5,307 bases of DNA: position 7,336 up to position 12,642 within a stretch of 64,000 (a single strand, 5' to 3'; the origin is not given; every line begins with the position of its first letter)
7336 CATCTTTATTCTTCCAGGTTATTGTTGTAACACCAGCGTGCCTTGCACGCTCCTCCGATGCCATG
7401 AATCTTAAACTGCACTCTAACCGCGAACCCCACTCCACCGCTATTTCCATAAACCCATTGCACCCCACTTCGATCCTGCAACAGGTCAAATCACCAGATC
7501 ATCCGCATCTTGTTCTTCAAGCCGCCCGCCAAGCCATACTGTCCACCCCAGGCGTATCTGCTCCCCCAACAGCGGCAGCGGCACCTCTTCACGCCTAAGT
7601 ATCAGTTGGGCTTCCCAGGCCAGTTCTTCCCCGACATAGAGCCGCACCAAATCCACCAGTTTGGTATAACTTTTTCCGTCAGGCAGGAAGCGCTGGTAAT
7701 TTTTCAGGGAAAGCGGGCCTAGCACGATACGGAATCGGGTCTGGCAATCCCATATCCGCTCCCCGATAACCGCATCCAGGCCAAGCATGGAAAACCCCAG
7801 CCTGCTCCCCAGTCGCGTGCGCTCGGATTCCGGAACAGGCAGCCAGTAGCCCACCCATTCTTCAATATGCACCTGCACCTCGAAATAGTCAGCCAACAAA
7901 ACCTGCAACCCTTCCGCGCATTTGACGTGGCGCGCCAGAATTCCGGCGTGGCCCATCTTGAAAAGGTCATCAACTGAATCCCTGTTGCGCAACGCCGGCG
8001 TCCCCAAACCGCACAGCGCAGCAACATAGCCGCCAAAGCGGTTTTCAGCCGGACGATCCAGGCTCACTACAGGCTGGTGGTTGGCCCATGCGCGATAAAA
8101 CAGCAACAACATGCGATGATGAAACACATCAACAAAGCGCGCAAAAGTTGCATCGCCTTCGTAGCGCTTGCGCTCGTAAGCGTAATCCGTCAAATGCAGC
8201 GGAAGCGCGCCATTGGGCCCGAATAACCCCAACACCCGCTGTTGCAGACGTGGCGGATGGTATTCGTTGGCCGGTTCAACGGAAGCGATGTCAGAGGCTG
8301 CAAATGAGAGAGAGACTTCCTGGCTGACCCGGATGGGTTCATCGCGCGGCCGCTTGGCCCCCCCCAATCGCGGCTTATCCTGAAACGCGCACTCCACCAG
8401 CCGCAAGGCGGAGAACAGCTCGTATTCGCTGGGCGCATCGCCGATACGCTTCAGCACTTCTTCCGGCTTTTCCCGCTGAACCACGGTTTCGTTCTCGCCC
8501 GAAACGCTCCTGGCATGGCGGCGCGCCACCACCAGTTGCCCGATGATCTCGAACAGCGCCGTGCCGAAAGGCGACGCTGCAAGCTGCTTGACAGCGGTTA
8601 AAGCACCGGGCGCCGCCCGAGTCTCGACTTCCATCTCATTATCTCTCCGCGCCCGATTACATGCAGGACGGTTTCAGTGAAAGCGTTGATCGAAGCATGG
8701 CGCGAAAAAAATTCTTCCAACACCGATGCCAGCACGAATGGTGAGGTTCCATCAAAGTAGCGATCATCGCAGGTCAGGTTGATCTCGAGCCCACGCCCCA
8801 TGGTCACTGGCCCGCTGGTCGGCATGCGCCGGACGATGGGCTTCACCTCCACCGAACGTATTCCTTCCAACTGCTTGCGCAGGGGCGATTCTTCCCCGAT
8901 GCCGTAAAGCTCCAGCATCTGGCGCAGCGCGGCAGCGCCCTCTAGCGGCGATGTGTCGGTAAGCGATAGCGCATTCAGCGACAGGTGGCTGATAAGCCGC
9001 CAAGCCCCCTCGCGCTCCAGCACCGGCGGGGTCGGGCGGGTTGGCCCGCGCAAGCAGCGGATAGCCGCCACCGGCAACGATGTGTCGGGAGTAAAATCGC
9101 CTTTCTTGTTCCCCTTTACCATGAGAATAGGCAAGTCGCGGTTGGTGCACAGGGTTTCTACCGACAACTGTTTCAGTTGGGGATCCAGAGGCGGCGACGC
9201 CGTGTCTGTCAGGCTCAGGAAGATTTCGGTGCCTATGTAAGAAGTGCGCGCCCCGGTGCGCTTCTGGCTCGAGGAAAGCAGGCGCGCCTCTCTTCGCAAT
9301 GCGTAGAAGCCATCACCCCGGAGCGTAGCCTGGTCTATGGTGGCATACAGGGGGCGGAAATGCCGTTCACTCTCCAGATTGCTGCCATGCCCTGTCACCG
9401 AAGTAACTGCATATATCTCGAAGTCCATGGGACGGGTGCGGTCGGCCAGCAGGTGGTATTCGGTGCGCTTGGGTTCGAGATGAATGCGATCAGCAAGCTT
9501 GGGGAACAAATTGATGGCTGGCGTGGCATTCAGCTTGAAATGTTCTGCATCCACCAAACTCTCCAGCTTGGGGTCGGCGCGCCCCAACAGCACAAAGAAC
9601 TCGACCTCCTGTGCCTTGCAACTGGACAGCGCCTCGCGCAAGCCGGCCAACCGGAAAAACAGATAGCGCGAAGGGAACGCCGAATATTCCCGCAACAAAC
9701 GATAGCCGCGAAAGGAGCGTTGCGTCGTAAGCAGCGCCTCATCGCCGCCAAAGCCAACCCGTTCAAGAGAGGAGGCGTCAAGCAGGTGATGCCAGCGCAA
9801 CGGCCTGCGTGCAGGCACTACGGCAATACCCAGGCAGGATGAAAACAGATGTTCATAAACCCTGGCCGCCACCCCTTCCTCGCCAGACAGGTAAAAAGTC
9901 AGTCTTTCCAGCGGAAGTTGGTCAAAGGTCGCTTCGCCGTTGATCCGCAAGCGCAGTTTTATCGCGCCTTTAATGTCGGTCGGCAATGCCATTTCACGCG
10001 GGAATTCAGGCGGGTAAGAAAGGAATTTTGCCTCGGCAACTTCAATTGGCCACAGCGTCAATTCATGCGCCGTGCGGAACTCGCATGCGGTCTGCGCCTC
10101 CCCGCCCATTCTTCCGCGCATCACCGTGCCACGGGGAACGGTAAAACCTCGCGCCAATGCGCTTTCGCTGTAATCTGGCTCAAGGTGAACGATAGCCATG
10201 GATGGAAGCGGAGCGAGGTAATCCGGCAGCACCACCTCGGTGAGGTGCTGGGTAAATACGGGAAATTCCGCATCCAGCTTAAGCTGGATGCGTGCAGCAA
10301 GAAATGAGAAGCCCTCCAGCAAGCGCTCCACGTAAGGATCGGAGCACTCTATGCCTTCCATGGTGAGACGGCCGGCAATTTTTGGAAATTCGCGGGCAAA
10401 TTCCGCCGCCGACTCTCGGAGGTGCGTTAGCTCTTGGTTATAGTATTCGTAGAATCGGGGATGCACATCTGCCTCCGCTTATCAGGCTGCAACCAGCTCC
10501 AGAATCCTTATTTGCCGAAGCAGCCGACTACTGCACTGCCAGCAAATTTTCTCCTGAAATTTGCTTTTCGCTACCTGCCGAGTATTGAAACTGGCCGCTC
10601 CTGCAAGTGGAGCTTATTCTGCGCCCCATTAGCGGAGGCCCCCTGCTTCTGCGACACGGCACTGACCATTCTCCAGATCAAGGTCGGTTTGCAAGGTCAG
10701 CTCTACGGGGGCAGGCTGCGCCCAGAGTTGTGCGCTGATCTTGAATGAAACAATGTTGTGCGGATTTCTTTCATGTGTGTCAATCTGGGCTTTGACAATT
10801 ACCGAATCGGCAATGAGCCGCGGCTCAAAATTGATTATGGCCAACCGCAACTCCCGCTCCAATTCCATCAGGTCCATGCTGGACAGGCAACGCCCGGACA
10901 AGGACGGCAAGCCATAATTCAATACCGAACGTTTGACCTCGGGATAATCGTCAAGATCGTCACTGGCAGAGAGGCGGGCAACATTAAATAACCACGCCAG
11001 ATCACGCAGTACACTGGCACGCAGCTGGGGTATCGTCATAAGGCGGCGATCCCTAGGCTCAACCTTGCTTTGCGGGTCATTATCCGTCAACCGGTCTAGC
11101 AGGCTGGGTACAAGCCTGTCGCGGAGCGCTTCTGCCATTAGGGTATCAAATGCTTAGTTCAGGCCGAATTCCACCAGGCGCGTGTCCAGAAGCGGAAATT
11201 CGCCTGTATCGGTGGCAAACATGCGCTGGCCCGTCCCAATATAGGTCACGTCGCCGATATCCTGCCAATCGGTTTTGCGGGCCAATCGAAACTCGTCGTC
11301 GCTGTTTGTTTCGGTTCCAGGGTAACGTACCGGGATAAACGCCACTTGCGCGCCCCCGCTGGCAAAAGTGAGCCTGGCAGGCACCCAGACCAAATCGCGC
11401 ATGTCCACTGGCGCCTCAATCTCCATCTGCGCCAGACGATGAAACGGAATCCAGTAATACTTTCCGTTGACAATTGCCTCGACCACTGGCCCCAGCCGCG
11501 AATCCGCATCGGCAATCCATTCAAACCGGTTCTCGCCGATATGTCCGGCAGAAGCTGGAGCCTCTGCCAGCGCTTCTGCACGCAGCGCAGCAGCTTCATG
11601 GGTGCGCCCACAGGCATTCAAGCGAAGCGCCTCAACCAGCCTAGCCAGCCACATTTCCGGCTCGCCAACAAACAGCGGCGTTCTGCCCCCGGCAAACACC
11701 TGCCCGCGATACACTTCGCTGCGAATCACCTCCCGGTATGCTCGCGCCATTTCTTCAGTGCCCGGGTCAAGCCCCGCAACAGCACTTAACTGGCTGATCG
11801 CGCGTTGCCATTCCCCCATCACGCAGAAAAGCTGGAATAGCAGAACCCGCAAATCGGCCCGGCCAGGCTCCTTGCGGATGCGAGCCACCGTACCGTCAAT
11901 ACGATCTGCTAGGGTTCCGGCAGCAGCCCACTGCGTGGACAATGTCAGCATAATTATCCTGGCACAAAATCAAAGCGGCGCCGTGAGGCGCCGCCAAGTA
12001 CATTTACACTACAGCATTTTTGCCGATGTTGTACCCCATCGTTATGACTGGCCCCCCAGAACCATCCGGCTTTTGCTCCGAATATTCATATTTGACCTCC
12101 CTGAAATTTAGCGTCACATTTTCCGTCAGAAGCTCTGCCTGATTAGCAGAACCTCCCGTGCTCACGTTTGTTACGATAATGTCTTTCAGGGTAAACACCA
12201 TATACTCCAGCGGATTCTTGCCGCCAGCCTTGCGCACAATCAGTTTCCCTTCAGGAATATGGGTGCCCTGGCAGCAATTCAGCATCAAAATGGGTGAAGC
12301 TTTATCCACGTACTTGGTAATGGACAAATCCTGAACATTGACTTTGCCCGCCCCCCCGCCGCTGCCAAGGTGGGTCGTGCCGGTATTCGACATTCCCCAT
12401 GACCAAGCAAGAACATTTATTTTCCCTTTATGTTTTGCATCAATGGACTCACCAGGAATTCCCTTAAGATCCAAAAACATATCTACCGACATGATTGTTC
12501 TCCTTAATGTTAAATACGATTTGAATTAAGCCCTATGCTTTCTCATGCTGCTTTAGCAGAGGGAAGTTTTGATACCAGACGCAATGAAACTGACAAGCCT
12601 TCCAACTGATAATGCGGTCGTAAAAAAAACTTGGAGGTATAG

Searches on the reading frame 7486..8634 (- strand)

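Call 23: search_protein_families(library=pfam, max_evalue=0.0001, proteins=[window:7486-8634:-])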
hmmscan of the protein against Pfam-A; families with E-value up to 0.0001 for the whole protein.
window:7486-8634:- (382 aa): 1 family
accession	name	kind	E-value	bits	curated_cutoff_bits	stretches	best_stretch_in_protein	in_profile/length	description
PF06996.16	T6SS_TssG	-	8.2e-111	370.5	24.6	1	68-369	2-304/304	Type VI secretion, TssG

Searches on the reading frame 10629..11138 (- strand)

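Call 23: search_protein_families(library=pfam, max_evalue=0.0001, proteins=[window:10629-11138:-])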
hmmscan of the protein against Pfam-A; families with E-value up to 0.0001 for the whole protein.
window:10629-11138:- (169 aa): 1 family
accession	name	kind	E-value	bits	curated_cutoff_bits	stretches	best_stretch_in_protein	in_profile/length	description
PF04965.19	GPW_gp25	-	5e-19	68.3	27.2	1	38-142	2-95/96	Baseplate wedge protein gp25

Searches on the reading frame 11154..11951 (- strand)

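Call 23: search_protein_families(library=pfam, max_evalue=0.0001, proteins=[window:11154-11951:-])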
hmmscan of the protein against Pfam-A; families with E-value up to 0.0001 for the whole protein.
window:11154-11951:- (265 aa): 1 family
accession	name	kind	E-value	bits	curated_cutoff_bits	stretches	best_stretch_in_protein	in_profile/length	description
PF07024.18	ImpE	-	1.5e-47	161.1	25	1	141-259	2-120/122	ImpE protein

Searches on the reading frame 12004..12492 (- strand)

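Call 23: search_protein_families(library=pfam, max_evalue=0.0001, proteins=[window:12004-12492:-])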
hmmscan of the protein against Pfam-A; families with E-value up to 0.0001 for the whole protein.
window:12004-12492:- (162 aa): 1 family
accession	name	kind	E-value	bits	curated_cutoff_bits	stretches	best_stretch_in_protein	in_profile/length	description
PF05638.18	T6SS_HCP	-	3.4e-40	137.8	23.5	1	6-137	1-129/129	Type VI secretion system effector, Hcp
